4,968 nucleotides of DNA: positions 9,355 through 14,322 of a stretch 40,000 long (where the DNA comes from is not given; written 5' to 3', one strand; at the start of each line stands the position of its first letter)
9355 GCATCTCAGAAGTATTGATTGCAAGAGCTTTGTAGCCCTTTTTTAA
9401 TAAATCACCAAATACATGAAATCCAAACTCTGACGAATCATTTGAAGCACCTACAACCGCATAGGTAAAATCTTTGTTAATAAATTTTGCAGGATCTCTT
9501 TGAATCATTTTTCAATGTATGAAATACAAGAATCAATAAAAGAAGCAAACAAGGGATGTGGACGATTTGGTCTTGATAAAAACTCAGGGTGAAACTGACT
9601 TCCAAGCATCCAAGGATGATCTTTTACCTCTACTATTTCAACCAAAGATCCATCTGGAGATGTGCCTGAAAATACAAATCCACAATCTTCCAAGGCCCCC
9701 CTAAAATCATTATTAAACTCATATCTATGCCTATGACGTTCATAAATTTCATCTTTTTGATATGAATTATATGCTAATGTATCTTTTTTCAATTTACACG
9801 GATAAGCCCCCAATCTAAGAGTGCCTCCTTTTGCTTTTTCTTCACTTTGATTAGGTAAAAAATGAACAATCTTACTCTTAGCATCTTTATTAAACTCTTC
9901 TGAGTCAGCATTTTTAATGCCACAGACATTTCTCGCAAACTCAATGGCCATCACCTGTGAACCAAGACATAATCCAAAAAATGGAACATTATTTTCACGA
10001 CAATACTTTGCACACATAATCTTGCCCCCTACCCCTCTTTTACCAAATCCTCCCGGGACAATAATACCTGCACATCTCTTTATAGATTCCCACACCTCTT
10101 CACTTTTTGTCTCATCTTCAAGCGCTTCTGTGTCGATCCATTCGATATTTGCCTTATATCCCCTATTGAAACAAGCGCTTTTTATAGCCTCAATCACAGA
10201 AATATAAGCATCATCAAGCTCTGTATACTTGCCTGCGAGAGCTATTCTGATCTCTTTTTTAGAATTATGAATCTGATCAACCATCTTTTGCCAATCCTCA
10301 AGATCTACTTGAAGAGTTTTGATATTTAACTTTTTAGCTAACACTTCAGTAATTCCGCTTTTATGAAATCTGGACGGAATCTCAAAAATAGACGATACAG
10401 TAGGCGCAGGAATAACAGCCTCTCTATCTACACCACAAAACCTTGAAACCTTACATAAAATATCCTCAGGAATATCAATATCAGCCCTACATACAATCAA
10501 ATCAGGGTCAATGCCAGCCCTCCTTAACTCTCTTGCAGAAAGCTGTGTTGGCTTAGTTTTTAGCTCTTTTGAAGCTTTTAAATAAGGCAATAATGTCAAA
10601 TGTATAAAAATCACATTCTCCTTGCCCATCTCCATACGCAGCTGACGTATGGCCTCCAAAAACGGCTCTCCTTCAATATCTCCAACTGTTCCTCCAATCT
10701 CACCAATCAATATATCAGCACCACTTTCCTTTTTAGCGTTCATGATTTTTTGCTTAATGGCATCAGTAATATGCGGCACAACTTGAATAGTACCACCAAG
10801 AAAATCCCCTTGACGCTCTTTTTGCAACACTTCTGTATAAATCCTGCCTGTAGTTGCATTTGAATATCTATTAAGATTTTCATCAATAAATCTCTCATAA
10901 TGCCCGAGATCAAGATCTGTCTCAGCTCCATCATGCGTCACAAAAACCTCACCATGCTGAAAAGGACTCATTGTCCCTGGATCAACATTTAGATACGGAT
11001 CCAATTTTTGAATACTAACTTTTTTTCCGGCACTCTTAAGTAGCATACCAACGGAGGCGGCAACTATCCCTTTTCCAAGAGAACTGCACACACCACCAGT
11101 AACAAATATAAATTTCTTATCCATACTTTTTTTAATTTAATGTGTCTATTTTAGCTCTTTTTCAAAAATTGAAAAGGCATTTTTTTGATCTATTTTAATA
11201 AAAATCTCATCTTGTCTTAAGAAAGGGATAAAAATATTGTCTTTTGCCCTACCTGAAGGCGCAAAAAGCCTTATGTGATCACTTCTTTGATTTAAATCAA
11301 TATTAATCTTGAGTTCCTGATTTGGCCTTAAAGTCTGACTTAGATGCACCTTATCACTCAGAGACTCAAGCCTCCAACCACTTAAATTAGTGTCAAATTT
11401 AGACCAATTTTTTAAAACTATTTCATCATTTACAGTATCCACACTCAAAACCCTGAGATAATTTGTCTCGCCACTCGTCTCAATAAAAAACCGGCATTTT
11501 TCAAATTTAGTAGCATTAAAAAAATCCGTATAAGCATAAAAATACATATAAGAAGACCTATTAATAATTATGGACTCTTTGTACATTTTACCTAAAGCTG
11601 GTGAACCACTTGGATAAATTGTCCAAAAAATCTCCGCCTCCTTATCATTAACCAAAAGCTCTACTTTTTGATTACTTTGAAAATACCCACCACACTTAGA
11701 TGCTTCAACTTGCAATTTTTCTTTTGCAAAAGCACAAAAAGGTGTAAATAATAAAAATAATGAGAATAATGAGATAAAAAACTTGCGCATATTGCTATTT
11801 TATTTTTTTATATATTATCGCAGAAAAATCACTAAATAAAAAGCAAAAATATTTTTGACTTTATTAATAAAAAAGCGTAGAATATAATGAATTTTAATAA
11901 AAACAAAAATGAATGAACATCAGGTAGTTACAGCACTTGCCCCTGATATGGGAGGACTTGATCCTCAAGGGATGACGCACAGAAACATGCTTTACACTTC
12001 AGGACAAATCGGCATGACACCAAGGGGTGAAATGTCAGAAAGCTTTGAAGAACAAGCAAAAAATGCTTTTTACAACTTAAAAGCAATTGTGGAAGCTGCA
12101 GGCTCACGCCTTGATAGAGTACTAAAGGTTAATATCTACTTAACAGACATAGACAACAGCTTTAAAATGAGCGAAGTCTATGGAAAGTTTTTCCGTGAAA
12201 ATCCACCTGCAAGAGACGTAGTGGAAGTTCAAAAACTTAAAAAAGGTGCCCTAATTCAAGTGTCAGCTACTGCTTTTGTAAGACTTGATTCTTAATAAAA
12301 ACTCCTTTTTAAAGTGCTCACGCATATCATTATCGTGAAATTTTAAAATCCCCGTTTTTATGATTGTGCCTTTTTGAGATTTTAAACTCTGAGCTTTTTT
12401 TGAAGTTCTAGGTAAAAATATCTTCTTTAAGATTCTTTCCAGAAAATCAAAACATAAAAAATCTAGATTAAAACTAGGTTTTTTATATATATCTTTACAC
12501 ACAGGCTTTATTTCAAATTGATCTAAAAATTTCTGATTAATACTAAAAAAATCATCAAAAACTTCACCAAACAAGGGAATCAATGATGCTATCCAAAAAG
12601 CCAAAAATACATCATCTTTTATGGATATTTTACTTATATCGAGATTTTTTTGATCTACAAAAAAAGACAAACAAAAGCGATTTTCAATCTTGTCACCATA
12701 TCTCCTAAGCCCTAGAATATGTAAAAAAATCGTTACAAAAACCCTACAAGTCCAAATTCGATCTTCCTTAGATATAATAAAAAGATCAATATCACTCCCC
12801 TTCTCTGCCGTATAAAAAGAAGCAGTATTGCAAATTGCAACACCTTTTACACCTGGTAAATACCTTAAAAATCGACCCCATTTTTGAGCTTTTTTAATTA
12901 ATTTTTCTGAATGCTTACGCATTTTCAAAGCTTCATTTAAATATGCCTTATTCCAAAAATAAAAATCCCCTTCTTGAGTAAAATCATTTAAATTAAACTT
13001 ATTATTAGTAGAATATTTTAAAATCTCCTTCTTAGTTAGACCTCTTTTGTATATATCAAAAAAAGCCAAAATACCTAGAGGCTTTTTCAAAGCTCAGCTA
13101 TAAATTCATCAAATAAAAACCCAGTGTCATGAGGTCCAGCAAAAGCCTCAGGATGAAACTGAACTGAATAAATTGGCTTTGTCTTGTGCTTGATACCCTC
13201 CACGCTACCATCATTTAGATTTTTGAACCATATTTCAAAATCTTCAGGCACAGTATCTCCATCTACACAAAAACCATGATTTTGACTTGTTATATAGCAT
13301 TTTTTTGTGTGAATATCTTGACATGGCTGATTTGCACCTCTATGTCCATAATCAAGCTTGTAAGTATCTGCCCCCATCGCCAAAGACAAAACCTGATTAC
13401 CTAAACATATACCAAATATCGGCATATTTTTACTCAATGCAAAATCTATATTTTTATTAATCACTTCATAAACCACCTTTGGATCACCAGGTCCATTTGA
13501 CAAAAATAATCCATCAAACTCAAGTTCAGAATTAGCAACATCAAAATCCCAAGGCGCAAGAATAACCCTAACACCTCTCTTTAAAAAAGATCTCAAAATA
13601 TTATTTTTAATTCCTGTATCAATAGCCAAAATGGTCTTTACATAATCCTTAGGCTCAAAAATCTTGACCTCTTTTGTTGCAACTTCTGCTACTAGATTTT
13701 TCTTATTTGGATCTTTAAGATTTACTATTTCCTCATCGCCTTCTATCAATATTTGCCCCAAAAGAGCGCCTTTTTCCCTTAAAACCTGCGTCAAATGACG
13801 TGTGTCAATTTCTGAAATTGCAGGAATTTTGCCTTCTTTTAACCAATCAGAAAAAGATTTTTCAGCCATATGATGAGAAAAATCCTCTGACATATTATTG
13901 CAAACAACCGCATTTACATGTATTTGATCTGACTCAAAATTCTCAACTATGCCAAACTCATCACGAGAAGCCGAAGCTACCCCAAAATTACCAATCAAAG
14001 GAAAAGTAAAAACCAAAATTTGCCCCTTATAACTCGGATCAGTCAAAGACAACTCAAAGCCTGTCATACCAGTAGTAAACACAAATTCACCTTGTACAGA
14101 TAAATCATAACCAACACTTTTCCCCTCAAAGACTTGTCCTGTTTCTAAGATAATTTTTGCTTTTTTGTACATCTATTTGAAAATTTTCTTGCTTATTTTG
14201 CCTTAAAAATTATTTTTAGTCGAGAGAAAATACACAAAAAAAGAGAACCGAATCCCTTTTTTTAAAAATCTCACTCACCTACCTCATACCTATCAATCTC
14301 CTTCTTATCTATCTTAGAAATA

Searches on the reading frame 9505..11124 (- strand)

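Call 60: search_protein_families(library=pfam, proteins=[window:9505-11124:-], max_evalue=0.00001)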
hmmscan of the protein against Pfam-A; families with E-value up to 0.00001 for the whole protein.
window:9505-11124:- (539 aa): 3 families
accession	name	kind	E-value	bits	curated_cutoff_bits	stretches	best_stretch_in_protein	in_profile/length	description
PF06418.20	CTP_synth_N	-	1.7e-120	401.8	26.1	1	4-268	1-265/265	CTP synthase N-terminus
PF00117.34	GATase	-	3.2e-39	135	22.8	1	304-531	3-189/190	Glutamine amidotransferase class-I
PF07722.19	Peptidase_C26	-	1.9e-06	28.2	20.5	1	372-514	98-219/219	Peptidase C26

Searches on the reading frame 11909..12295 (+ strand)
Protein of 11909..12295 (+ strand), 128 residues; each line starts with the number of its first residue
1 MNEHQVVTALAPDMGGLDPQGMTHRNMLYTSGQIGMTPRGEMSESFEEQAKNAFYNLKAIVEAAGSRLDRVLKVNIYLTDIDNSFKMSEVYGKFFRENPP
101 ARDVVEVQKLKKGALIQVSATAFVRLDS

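Call 60: search_protein_families(library=pfam, proteins=[window:11909-12295:+], max_evalue=0.00001)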
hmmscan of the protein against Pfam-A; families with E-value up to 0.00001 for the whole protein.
window:11909-12295:+ (128 aa): 1 family
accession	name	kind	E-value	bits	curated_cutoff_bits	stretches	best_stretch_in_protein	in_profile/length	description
PF01042.26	Ribonuc_L-PSP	-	1.2e-27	96.7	27.3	1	20-123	13-120/121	Endoribonuclease L-PSP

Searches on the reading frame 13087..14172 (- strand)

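Call 60: search_protein_families(library=pfam, proteins=[window:13087-14172:-], max_evalue=0.00001)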
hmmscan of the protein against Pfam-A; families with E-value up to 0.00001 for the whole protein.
window:13087-14172:- (361 aa): 3 families
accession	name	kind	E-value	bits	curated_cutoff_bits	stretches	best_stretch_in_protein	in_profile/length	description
PF00117.34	GATase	-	5.8e-52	176.6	22.8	1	183-358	2-188/190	Glutamine amidotransferase class-I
PF00988.28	CPSase_sm_chain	-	1.8e-43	147.8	27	1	7-141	1-126/126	Carbamoyl-phosphate synthase small chain, CPSase domain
PF07722.19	Peptidase_C26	-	9.7e-10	39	20.5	1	244-342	100-219/219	Peptidase C26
